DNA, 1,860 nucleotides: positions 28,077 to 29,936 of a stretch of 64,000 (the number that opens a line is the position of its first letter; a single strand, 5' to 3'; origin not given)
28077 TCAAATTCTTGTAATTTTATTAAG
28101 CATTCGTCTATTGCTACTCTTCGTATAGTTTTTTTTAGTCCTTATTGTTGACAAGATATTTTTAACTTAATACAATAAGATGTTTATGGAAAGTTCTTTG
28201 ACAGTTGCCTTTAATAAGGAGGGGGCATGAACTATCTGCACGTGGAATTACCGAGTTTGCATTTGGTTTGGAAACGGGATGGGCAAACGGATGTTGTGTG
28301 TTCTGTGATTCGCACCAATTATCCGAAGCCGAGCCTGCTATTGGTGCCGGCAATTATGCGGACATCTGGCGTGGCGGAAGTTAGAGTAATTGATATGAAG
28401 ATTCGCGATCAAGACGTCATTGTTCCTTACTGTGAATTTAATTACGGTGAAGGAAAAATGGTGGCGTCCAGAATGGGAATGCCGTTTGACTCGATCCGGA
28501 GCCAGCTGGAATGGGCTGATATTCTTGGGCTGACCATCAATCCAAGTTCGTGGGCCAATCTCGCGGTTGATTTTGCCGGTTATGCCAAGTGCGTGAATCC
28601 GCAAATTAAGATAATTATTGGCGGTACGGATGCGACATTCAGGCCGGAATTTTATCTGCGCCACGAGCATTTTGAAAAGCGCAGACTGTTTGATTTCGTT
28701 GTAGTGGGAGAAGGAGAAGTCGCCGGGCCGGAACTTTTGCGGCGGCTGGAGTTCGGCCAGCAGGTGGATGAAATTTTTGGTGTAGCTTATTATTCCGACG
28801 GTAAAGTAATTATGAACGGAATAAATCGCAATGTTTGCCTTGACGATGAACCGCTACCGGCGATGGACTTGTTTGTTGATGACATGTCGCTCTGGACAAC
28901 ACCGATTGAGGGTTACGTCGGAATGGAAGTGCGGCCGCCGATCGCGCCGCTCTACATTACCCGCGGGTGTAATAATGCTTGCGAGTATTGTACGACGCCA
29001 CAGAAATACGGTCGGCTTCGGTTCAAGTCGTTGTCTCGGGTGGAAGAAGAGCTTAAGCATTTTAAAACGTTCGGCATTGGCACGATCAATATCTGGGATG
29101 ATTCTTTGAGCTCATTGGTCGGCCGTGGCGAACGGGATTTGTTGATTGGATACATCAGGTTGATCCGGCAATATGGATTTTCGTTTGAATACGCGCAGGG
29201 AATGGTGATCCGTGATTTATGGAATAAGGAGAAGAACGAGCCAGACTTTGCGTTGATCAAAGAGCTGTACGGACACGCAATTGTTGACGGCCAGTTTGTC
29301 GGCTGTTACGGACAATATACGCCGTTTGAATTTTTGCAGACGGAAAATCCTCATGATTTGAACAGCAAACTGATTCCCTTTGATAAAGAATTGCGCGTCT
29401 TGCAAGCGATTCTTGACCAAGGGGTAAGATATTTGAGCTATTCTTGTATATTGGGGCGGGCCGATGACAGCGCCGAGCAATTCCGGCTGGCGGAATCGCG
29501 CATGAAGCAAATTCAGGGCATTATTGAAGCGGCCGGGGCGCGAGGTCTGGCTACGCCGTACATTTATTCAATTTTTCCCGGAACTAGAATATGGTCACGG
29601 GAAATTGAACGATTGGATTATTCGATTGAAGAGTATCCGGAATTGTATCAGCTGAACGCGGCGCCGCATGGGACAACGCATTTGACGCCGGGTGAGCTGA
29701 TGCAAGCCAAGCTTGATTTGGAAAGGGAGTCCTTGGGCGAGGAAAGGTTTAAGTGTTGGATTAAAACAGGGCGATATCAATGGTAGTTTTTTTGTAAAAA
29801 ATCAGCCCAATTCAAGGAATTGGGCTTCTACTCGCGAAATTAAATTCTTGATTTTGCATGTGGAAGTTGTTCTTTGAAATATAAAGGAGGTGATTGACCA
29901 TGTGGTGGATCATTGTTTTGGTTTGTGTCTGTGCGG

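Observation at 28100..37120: GC-rich genomic island abutting a tRNA-Lys/tRNA-Ala operon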

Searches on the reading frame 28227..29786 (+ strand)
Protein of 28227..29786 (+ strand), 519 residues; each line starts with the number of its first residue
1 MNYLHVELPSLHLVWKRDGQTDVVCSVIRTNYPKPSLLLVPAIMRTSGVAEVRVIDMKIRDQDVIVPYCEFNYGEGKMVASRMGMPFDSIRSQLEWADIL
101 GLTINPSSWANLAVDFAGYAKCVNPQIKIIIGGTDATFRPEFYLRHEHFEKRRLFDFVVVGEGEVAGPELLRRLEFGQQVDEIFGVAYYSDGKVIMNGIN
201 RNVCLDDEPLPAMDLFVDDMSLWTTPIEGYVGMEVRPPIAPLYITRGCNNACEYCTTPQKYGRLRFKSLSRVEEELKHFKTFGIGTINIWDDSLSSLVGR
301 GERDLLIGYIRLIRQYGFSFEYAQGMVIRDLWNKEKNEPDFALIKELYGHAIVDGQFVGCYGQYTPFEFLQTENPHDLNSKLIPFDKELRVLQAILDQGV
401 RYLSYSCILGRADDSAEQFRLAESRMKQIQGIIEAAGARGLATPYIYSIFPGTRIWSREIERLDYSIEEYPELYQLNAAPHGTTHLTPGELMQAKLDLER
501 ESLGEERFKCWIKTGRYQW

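Call 5: search_protein_families(library=pfam, proteins=[window:28227-29786:+], max_evalue=0.01)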
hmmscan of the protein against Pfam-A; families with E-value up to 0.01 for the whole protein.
window:28227-29786:+ (519 aa): 2 families
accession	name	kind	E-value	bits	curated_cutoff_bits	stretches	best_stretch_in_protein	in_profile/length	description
PF02310.24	B12-binding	-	3.6e-09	36.9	32.1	1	95-170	50-120/121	B12 binding domain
PF04055.27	Radical_SAM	-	2.1e-08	35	29.5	1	243-288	2-50/166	Radical SAM superfamily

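Call 6: search_protein_families(library=ncbifam, proteins=[window:28227-29786:+], max_evalue=0.01)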
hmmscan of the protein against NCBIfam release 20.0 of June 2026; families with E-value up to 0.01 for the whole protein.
window:28227-29786:+ (519 aa): 21 families
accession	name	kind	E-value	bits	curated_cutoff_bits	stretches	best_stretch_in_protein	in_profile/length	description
NF038361.1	rSAM_Sden_1168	equivalog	2e-17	63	575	1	81-295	123-339/560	Sden_1168 family B12-binding radical SAM P-methyltransferase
TIGR04013.1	B12_SAM_MJ_1487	hypoth_equivalog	1.1e-13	50.8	251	2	123-208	70-141/382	TIGR04013 family B12-binding domain/radical SAM domain-containing protein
TIGR03471.1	HpnJ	equivalog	9.2e-13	47.9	577.6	1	112-280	83-240/472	hopanoid biosynthesis associated radical SAM protein HpnJ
TIGR03975.1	rSAM_ocin_1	subfamily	1.3e-11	43.8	281.85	1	119-292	150-319/606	RiPP maturation radical SAM C-methyltransferase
TIGR04014.1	B12_SAM_MJ_0865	equivalog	1.8e-11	43.5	360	1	129-289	71-211/434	methyl-coenzyme M reductase glutamine C-methyltransferase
TIGR02026.1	BchE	equivalog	4.7e-11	42.2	481.35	1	119-292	85-248/497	magnesium-protoporphyrin IX monomethyl ester anaerobic oxidative cyclase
TIGR04367.1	HpnR_B12_rSAM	equivalog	1.1e-10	40.7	650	1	100-284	64-232/490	hopanoid C-3 methylase HpnR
TIGR04072.2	rSAM_ladder_B12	equivalog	4.9e-09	35.3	360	2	240-283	181-226/443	lipid biosynthesis B12-binding/radical SAM protein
TIGR04385.1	B12_rSAM_cofa1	equivalog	2.1e-08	33.8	450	1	38-292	24-250/438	B12 lower ligand biosynthesis radical SAM protein BzaD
TIGR04479.1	bcpD_PhpK_rSAM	subfamily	6.9e-08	31.3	600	1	119-298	133-301/504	PhpK family radical SAM P-methyltransferase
NF033712.0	B12_rSAM_KedN5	subfamily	2e-07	29.6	700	1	116-347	81-296/624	KedN5 family methylcobalamin-dependent radical SAM C-methyltransferase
TIGR04190.1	B12_SAM_Ta0216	equivalog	8.2e-07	28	500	1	97-256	80-236/554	TIGR04190 family B12-binding domain/radical SAM domain protein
NF050148.1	rSAM_ApyD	equivalog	2.7e-06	26.1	750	1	98-280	76-241/645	RiPP biosynthesis radical SAM protein ApyD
NF010916.0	PRK14336.1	equivalog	1.2e-05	24.2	606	1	219-279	105-165/418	tRNA (N6-isopentenyl adenosine(37)-C2)-methylthiotransferase MiaB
TIGR00089.1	TIGR00089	subfamily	9.1e-05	21.4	251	1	239-279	140-180/429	MiaB/RimO family radical SAM methylthiotransferase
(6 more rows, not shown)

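Call 36: find_homologous_proteins(query=window:28227-29786:+)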
Query window:28227-29786:+ (519 aa): 51 proteins with E <= 0.001 among 8000 candidates.
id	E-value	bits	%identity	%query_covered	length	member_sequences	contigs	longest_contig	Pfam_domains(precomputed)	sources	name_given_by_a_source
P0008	0.0e+0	1216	100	100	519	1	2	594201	PF04055.28,PF02310.25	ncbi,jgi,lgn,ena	-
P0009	1.2e-227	775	64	100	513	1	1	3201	PF04055.28,PF02310.25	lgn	-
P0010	6.7e-222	756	63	100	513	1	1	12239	PF04055.28,PF02310.25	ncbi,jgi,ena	-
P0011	6.3e-192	657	56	100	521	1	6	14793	PF04055.28,PF02310.25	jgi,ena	-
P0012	5.5e-191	654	56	100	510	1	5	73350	PF04055.28,PF02310.25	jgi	jgi:hypothetical protein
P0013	3.7e-187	641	55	100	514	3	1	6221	PF04055.28,PF02310.25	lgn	-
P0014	1.6e-186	639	55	100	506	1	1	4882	PF04055.28,PF02310.25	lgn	-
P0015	7.8e-185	633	54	100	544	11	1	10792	PF04055.28,PF02310.25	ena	-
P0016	8.9e-184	630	60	89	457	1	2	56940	PF04055.28,PF02310.25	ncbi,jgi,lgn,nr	ncbi:cobalamin B12-binding domain-containing protein [Candidatus Kuenenbacteria bacterium]|nr:cobala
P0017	6.2e-178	610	53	100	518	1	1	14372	PF04055.28,PF02310.25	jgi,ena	-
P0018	3.3e-177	608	53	100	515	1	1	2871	PF04055.28,PF02310.25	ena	-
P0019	1.7e-176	606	52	100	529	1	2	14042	PF04055.28,PF02310.25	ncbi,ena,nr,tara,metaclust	ncbi:hypothetical protein CL618_00155 [archaeon]|nr:hypothetical protein [archaeon]|tara:strand:+ st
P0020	1.1e-173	596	51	100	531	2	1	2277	PF04055.28,PF02310.25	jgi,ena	-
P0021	6.1e-169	581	49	100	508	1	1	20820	PF04055.28,PF02310.25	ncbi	-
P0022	6.1e-168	578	49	100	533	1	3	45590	PF04055.28,PF02310.25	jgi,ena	jgi:hypothetical protein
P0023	3.9e-167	575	48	100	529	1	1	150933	PF04055.28,PF02310.25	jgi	jgi:hypothetical protein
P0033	2.1e-149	516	45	100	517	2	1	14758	PF04055.28,PF02310.25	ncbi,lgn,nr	ncbi:MAG: hypothetical protein K9I36_17040 [Bacteroidia bacterium]|nr:hypothetical protein [Bacteroi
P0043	2.8e-128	447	44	100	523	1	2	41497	PF04055.28,PF02310.25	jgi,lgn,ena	-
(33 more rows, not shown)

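Call 37: find_encoding_contigs(protein=P0019, flank=8000, max_places=2)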
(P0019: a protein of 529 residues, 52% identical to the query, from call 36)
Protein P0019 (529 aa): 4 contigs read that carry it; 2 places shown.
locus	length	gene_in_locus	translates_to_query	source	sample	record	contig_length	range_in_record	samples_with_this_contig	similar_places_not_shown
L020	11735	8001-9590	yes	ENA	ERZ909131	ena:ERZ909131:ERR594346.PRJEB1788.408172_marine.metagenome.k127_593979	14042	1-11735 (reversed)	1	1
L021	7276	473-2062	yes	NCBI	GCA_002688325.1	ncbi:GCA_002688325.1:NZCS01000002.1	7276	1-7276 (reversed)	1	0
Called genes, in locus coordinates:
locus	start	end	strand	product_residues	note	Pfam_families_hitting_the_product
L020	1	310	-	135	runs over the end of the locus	PF00380:Ribosomal_S9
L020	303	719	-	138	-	PF00572:Ribosomal_L13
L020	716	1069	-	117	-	PF00828:Ribosomal_L27A (faint)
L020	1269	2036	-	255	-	PF01193:RNA_pol_L, PF01000:RNA_pol_A_bac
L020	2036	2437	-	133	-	PF00411:Ribosomal_S11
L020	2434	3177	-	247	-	PF01479:S4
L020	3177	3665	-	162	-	PF00416:Ribosomal_S13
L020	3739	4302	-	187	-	PF04919:DUF655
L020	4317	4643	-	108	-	PF03874:RNA_pol_Rpb4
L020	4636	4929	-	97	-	PF01157:Ribosomal_L21e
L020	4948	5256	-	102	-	-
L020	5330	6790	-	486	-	PF00270:DEAD, PF04851:ResIII, PF00271:Helicase_C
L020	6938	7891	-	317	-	PF13404:HTH_AsnC-type, PF13412:HTH_24, PF01037:AsnC_trans_reg (faint), PF01047:MarR (weak), PF13404:HTH_AsnC-type, PF13412:HTH_24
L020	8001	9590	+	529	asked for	PF02310:B12-binding, PF04055:Radical_SAM (weak)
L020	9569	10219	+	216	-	PF00398:RrnaAD (weak), PF02353:CMAS, PF13489:Methyltransf_23 (weak), PF05175:MTS (weak), PF13649:Methyltransf_25, PF13847:Methyltransf_31, PF08241:Methyltransf_11, PF08242:Methyltransf_12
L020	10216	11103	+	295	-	PF04055:Radical_SAM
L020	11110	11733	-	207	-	?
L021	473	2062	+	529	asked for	PF02310:B12-binding, PF04055:Radical_SAM (weak)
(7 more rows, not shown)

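Call 38: find_encoding_contigs(protein=P0033, flank=8000, max_places=2)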
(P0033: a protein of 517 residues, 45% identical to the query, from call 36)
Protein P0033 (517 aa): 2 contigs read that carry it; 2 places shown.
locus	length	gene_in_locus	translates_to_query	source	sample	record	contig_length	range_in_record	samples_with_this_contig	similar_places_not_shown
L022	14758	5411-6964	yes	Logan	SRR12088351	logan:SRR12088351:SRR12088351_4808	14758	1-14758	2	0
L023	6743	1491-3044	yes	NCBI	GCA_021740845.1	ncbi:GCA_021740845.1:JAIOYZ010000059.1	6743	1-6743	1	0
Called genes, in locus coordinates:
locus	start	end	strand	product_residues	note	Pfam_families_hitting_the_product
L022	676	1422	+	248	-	PF13476:AAA_23 (weak), PF00005:ABC_tran, PF13304:AAA_21 (faint)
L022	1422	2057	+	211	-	PF02463:SMC_N (faint), PF00005:ABC_tran, PF13555:AAA_29 (weak), PF13304:AAA_21 (faint)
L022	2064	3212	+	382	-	PF04055:Radical_SAM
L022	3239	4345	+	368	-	PF13433:Peripla_BP_5, PF13458:Peripla_BP_6, PF01094:ANF_receptor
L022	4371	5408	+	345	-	-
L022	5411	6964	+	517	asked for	PF02310:B12-binding (weak), PF04055:Radical_SAM (faint)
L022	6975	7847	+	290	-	PF02653:BPD_transp_2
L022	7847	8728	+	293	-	PF02653:BPD_transp_2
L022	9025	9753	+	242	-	-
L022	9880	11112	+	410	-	PF13289:SIR2_2 (weak)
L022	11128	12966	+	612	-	PF01048:PNP_UDP_1, PF00931:NB-ARC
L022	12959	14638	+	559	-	PF12895:ANAPC3 (faint), PF07719:TPR_2 (faint), PF13174:TPR_6 (faint), PF13181:TPR_8 (faint), PF13424:TPR_12 (weak), PF13424:TPR_12, PF00515:TPR_1 (weak), PF13424:TPR_12 (weak), +5 more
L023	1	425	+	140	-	PF01094:ANF_receptor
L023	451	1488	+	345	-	-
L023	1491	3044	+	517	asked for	PF02310:B12-binding (weak), PF04055:Radical_SAM (faint)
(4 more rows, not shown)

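Call 39: find_encoding_contigs(protein=P0023, flank=8000, max_places=2)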
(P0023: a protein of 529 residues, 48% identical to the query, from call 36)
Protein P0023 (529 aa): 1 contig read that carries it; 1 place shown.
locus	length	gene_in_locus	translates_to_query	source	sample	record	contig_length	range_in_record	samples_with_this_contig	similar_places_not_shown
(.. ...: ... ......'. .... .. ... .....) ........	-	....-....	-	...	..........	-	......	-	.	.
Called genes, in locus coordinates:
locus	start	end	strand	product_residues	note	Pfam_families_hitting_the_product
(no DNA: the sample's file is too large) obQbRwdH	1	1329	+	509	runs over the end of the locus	PF01676:Metalloenzyme, PF06415:iPGM_N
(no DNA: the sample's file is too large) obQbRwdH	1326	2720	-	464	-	-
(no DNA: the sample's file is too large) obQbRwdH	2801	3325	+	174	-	PF06414:Zeta_toxin (faint), PF13238:AAA_18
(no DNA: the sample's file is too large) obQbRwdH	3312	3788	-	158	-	PF01712:dNK (faint), PF13238:AAA_18, PF13671:AAA_33 (faint), PF13207:AAA_17 (weak)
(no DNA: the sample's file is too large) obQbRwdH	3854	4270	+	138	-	PF00583:Acetyltransf_1, PF13302:Acetyltransf_3, PF13673:Acetyltransf_10 (weak)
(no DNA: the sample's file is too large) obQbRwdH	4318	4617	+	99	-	-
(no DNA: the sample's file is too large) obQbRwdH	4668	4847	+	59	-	-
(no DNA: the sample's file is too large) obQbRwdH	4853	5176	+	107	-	PF01906:YbjQ_1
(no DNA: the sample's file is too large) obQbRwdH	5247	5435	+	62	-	-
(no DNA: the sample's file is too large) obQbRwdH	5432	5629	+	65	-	-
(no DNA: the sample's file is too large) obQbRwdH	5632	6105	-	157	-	PF08211:dCMP_cyt_deam_2, PF00383:dCMP_cyt_deam_1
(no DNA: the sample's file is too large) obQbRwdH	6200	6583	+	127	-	PF05014:Nuc_deoxyrib_tr (weak)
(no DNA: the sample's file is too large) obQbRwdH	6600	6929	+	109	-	-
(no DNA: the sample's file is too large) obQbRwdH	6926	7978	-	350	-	PF01047:MarR (weak), PF13404:HTH_AsnC-type, PF13412:HTH_24, PF12840:HTH_20 (faint), PF01037:AsnC_trans_reg (faint), PF13404:HTH_AsnC-type, PF13412:HTH_24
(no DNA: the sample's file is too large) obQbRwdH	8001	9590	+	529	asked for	PF02310:B12-binding, PF04055:Radical_SAM (faint)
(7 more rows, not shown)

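Call 49: search_solved_structures(query=window:28227-29786:+, max_evalue=0.01)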
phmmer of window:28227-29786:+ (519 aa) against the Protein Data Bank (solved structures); distinct sequences matched with E-value up to 0.01: 2.
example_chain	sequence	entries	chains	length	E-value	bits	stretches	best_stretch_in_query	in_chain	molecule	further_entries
7mjz_A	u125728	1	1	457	0.0065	18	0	243-291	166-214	tRNA-2-methylthio-N(6)-dimethylallyladenosine synthase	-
7mjv_A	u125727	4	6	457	0.0066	18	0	243-291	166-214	tRNA-2-methylthio-N(6)-dimethylallyladenosine synthase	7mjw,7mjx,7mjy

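Call 55: find_related_loci(query=A4, collection=metagenome_contigs, flank=7000)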
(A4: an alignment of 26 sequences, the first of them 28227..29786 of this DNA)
Query A4 (519 aa) in metagenome_contigs; peptide patterns used: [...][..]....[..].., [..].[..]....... (x = any residue, [..] = any of these).
123 stretches matched a pattern; 22 encode a relative of the query (tblastn E <= 1e-3); 22 distinct loci.
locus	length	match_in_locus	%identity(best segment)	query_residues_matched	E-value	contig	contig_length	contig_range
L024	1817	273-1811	63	1-519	0e+0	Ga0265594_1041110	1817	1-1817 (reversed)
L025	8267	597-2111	56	1-519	0e+0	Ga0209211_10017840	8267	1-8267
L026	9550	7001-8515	56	1-519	0e+0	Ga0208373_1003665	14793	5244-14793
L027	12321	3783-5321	55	1-519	0e+0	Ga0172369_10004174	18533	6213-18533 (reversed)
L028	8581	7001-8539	55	1-519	0e+0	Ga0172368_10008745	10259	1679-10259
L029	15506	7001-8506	54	1-519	0e+0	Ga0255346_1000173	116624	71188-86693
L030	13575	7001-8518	53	1-519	0e+0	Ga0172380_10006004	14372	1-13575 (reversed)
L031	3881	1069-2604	52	1-519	0e+0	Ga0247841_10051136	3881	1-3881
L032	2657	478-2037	52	1-519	0e+0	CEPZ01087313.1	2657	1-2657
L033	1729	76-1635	51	1-519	0e+0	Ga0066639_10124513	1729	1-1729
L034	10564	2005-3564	50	1-519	4e-172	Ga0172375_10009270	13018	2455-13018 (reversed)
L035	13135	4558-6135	49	1-519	3e-171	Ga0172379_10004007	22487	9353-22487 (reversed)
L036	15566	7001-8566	48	1-519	8e-163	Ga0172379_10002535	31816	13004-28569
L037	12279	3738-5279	44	2-519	4e-135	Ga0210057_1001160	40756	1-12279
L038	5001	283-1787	54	1-519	3e-165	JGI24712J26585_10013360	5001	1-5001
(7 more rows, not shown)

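Call 58: find_encoding_contigs(protein=P0012, flank=9000, max_places=1)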
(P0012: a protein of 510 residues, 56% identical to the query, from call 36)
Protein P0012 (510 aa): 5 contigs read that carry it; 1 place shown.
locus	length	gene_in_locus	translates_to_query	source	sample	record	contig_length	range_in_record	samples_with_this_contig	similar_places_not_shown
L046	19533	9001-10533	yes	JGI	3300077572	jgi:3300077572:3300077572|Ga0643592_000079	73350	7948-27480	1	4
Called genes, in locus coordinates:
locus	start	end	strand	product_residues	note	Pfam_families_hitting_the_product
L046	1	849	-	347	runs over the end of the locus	-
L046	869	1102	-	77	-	-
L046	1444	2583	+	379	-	PF01637:ATPase_2 (faint), PF13173:AAA_14, PF13635:DUF4143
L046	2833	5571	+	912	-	PF02739:5_3_exonuc_N, PF01367:5_3_exonuc, PF01612:DNA_pol_A_exo1 (weak), PF22619:DNA_polI_exo1 (weak), PF00476:DNA_pol_A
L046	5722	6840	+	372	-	PF11258:DUF3048, PF17479:DUF3048_C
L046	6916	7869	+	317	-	PF21694:DNA_pol3_delta_C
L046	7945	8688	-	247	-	PF01978:TrmB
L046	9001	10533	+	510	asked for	PF02310:B12-binding, PF04055:Radical_SAM (weak)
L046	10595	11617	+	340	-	PF04055:Radical_SAM (weak)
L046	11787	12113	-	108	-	PF01649:Ribosomal_S20p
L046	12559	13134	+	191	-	PF01330:RuvA_N, PF00633:HHH (faint), PF14520:HHH_5, PF07499:RuvA_C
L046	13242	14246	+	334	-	PF02388:FemAB, PF13480:Acetyltransf_6, PF02388:FemAB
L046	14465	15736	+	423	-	PF08245:Mur_ligase_M, PF02875:Mur_ligase_C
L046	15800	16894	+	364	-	-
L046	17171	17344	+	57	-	-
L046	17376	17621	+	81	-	-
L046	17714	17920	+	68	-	-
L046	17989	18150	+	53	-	-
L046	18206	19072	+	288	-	PF01978:TrmB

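Call 59: find_encoding_contigs(protein=P0022, flank=9000, max_places=1)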
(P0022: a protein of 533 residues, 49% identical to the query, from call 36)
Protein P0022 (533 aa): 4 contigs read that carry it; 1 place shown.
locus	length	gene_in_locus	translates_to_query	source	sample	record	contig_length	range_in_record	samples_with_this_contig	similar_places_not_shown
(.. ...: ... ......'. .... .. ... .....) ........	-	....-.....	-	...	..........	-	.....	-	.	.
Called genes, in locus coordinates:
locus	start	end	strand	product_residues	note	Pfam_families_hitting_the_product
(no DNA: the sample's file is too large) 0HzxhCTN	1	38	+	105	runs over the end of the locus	-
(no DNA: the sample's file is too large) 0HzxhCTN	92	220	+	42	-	-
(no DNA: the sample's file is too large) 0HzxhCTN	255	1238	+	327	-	PF00814:TsaD, PF22521:HypF_C_2 (weak)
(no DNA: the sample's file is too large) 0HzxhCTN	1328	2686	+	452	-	-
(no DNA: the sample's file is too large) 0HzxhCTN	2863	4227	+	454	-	PF02899:Phage_int_SAM_1 (weak), PF00589:Phage_integrase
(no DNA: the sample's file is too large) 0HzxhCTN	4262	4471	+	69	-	-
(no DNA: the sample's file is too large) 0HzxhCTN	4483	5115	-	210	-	-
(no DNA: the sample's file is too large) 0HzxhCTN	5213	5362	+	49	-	-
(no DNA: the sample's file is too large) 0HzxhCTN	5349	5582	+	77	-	-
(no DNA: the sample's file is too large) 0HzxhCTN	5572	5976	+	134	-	-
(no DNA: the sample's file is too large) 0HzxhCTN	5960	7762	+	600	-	PF08706:D5_N, PF19263:DUF5906, PF03288:Pox_D5 (weak)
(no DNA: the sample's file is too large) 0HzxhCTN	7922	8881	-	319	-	PF01022:HTH_5 (faint), PF01047:MarR (faint), PF13404:HTH_AsnC-type, PF13412:HTH_24, PF01037:AsnC_trans_reg (faint), PF13404:HTH_AsnC-type, PF13412:HTH_24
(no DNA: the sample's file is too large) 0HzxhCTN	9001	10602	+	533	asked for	PF02310:B12-binding, PF04055:Radical_SAM (weak)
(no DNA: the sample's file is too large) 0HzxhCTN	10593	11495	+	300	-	PF04055:Radical_SAM, PF13353:Fer4_12 (weak)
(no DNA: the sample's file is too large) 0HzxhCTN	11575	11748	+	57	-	-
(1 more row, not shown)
